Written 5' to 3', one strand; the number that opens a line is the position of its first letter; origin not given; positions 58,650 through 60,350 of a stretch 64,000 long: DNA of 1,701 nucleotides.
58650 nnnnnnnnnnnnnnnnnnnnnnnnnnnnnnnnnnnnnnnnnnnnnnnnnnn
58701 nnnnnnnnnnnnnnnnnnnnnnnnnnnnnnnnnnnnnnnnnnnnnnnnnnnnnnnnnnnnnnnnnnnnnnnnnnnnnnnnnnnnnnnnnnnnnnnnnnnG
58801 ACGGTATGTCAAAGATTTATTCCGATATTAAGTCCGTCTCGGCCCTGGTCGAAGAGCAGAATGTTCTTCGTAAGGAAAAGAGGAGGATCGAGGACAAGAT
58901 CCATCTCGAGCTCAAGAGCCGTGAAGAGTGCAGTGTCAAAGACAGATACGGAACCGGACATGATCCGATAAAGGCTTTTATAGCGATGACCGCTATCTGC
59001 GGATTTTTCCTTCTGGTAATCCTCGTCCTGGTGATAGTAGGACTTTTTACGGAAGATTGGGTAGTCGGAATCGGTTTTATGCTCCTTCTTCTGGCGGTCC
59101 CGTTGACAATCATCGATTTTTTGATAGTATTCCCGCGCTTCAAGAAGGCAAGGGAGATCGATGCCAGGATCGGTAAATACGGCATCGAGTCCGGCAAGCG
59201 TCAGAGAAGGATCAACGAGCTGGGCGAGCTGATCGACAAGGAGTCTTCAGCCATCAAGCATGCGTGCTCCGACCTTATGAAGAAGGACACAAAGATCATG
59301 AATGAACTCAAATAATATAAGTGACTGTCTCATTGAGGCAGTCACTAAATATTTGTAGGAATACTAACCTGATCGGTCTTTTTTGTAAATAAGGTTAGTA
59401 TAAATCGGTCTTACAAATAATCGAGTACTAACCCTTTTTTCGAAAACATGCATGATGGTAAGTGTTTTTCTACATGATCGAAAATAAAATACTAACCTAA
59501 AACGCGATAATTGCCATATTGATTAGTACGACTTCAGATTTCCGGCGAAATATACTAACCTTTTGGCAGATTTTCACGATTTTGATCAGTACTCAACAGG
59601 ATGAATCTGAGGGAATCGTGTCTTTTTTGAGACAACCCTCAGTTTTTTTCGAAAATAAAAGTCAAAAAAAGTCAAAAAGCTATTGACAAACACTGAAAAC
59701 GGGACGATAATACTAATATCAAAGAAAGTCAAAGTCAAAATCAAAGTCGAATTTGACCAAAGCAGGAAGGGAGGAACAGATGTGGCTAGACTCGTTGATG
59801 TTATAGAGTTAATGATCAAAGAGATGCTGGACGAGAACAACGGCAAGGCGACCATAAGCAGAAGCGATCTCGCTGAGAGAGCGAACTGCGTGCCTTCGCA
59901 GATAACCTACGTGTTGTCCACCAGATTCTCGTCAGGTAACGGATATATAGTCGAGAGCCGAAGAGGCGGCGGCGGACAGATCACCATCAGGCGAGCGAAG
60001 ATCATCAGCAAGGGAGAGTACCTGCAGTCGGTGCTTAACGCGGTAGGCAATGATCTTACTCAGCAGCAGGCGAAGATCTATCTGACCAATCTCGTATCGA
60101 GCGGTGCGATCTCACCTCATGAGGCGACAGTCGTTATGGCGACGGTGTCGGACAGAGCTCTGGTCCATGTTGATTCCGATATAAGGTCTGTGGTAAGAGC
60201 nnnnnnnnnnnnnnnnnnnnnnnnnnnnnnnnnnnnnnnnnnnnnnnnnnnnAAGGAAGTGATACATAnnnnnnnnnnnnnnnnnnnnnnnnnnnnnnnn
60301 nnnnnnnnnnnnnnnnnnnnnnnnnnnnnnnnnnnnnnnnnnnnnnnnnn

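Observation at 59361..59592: Phased 64-bp array: alternating inverted 8-10-bp cores with unrelated spacers, upstream of the ctsR promoter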

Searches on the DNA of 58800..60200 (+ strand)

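Call 6: search_rna_families(source=window, start=58800, end=60200, threshold=evalue, max_evalue=10)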
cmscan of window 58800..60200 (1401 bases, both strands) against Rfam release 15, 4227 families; matches with E-value up to 10: 3.
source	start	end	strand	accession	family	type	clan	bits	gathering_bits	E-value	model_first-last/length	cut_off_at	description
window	59318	59348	+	RF03686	mir-9424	Gene; miRNA;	-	23.3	90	0.052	1-68/68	no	mir-9424 microRNA precursor family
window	59624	59699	+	RF02365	Yfr17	Gene; sRNA;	-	22.5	50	0.18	48-128/264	no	Cyanobacterial functional RNA 17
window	59318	59348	-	RF03686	mir-9424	Gene; miRNA;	-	20.5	90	0.32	1-68/68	no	mir-9424 microRNA precursor family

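Call 71: search_dna_similar(query=window:59340-59660:+, collection=phages, mode=distant, max_evalue=10, max_rows=12)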
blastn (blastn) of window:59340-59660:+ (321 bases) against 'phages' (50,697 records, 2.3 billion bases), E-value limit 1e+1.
Records with a match: 5; places in all: 5; records where one place covers at least 80% of the query: 0.
Best place of each record, by identity: >=99% 1; 80-90% 4.
By first word of the organism name: Enterococcus 4; Methylophilales 1.
By host as written in the record: Enterococcus 2; Enterococcus faecium strain UCH5 1; - 1; Methylophilales bacterium FZCC0133 1.
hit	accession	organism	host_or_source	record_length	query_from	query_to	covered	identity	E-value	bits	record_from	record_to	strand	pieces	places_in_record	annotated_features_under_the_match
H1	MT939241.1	Enterococcus phage 9183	Enterococcus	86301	211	241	10%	87.5%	4e+0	37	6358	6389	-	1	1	DNA ligase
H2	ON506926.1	Enterococcus phage TJE4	Enterococcus faecium strain UCH5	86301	211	241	10%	87.5%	4e+0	37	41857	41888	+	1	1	hypothetical protein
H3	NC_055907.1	Enterococcus phage 9183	Enterococcus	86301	211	241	10%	87.5%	4e+0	37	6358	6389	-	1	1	ATP-dependent DNA ligase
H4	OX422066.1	Enterococcus phage Planchet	-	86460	211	241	10%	87.5%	4e+0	37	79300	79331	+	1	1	ATP-dependent DNA ligase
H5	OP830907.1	Methylophilales phage MEP402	Methylophilales bacterium FZCC0133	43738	9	28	6%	100.0%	4e+0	37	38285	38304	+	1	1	hypothetical protein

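Call 72: search_dna_similar(query=window:59340-59660:+, collection=plasmids, mode=distant, max_evalue=10, max_rows=12)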
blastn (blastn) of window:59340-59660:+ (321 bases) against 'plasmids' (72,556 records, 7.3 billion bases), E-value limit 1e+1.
Records with a match: 1; places in all: 1; records where one place covers at least 80% of the query: 0.
Best place of each record, by identity: 90-95% 1.
By first word of the organism name: Vibrio 1.
By predicted mobility (MOB-suite, as given by PLSDB): non-mobilizable 1.
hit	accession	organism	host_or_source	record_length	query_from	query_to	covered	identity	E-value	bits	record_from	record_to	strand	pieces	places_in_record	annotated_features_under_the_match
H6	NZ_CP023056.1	Vibrio anguillarum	Dicentrarchus labrax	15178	254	280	8%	92.6%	1e+0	41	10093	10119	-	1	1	none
